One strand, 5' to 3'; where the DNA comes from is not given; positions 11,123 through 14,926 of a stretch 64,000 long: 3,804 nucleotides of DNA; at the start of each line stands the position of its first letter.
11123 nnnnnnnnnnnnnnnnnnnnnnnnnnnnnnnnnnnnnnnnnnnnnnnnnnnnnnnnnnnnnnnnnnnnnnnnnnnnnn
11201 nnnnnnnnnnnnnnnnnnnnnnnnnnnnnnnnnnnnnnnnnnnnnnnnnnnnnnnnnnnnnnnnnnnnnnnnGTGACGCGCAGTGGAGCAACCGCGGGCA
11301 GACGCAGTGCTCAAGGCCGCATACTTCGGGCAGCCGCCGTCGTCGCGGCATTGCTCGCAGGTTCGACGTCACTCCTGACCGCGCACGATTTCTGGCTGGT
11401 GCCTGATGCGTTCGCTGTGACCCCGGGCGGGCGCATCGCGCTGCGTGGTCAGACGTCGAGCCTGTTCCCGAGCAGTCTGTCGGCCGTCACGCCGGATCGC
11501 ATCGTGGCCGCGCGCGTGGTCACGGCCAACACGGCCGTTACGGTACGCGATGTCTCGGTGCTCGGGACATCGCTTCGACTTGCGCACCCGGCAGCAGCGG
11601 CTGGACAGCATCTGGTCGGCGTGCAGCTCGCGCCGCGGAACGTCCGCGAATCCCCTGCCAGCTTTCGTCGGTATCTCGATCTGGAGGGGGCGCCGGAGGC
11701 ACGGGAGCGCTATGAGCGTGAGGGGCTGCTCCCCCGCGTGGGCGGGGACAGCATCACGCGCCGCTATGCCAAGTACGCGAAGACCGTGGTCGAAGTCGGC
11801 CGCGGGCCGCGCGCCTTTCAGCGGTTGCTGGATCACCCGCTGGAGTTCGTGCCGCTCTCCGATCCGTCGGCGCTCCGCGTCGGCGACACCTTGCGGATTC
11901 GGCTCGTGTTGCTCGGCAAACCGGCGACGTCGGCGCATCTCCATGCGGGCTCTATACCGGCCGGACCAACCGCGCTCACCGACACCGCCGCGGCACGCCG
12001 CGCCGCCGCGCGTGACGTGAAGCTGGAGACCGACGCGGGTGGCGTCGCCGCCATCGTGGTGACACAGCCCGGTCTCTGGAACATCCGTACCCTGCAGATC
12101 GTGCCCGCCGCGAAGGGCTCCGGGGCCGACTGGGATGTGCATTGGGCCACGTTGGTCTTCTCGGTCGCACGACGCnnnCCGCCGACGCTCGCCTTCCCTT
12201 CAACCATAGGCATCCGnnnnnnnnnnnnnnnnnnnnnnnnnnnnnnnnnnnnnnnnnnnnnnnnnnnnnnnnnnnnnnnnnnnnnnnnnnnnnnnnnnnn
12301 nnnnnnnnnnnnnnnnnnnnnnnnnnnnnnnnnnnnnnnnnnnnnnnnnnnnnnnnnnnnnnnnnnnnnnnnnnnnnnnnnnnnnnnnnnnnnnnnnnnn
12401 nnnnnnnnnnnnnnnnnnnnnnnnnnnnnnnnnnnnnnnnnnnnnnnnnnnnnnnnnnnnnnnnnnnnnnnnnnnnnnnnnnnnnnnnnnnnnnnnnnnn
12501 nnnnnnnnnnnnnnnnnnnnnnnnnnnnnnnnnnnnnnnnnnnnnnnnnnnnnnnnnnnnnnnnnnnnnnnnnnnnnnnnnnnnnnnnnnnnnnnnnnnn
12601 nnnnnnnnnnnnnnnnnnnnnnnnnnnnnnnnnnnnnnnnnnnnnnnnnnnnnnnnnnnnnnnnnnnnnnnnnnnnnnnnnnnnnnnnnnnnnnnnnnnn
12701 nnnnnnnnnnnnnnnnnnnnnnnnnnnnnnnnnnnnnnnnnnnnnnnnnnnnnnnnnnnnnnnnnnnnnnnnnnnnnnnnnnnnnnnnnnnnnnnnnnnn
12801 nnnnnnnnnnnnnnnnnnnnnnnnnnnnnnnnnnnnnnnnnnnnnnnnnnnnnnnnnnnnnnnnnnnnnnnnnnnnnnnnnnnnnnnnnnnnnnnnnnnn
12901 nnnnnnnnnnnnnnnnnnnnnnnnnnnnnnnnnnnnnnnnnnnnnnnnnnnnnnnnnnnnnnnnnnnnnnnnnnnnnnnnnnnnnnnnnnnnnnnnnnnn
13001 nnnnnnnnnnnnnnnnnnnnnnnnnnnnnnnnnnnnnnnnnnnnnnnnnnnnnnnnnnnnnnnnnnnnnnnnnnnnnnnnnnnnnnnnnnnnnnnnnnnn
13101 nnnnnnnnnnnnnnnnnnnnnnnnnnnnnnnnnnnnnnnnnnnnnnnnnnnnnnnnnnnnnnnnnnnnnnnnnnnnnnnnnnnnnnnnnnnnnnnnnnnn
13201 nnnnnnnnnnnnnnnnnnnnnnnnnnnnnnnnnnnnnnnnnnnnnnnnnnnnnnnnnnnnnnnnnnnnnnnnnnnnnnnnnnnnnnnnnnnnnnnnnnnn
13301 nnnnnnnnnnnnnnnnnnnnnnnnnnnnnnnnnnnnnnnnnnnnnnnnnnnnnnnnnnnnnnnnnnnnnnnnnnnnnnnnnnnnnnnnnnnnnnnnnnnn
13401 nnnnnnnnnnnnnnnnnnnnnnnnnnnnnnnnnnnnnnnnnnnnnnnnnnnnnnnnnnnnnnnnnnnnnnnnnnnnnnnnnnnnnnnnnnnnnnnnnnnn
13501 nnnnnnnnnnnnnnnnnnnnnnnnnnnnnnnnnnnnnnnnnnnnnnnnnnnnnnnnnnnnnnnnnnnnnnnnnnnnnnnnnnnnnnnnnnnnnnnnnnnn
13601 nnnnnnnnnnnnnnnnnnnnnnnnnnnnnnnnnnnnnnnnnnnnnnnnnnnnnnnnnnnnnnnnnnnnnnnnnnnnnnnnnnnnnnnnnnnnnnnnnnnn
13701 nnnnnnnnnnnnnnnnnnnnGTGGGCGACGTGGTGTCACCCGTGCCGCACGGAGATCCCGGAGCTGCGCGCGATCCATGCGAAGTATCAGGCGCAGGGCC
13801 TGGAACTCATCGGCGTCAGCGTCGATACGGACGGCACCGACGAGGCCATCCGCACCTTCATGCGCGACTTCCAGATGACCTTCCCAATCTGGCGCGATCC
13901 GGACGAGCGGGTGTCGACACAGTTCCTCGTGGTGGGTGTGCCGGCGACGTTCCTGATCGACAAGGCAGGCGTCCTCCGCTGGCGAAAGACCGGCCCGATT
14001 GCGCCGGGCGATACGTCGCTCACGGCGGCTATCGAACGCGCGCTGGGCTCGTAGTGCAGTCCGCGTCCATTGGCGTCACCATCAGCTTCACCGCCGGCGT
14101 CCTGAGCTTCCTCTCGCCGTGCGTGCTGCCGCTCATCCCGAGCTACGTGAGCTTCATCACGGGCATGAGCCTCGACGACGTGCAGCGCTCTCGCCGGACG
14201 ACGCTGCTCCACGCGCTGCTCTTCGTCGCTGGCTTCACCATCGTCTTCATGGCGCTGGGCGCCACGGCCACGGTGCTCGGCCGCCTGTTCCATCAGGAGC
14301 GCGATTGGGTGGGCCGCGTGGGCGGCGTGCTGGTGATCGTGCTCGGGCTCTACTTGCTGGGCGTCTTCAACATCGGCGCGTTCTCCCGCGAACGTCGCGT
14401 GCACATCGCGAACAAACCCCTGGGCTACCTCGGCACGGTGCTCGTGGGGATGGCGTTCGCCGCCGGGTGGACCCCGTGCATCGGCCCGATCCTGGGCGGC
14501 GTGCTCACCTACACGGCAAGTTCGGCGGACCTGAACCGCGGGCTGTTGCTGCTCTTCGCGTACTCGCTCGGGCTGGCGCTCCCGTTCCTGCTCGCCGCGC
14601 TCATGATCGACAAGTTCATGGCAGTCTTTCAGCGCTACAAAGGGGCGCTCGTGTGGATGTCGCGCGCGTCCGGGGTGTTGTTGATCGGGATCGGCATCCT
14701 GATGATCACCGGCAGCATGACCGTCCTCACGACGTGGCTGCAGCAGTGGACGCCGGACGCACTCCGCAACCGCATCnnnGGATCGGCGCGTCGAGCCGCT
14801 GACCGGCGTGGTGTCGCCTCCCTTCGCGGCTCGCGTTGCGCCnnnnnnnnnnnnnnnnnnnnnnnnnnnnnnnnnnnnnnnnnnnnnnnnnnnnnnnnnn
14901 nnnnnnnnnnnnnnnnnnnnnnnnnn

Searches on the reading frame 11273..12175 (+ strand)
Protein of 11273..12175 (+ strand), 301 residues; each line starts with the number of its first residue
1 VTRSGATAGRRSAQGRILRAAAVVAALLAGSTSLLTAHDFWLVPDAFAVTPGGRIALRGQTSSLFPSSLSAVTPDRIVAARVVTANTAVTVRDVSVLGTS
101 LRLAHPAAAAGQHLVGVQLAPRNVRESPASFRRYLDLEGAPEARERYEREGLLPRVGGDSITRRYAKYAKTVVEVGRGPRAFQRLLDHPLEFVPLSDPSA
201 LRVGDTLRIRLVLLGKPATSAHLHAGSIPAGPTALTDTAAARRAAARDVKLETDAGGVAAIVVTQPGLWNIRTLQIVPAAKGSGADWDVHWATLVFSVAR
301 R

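Call 54: search_protein_families(library=pfam, max_evalue=0.00001, proteins=[window:11273-12175:+])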
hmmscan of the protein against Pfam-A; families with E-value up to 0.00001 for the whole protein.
window:11273-12175:+ (301 aa): 1 family
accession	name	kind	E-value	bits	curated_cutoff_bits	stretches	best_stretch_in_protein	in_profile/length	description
PF10670.15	DUF4198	-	4.2e-29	102.6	34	1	36-274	2-206/209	Domain of unknown function (DUF4198)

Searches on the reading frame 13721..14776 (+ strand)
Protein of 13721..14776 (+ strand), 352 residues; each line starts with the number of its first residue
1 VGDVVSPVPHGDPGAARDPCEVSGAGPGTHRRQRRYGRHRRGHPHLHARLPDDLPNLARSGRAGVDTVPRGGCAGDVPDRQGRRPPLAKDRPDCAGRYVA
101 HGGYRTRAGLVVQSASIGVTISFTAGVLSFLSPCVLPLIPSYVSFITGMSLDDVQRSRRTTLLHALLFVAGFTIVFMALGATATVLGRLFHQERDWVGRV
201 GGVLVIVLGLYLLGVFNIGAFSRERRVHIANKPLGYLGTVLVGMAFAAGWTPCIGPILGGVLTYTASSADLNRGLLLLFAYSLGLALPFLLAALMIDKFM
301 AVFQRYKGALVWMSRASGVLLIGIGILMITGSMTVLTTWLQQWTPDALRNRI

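Call 54: search_protein_families(library=pfam, max_evalue=0.00001, proteins=[window:13721-14776:+])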
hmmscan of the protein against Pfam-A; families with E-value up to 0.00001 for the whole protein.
window:13721-14776:+ (352 aa): 1 family
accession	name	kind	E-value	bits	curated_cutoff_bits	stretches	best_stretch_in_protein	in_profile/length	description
PF02683.22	DsbD_TM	-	3e-20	72.9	27.1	1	119-330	5-216/219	Cytochrome C biogenesis protein transmembrane domain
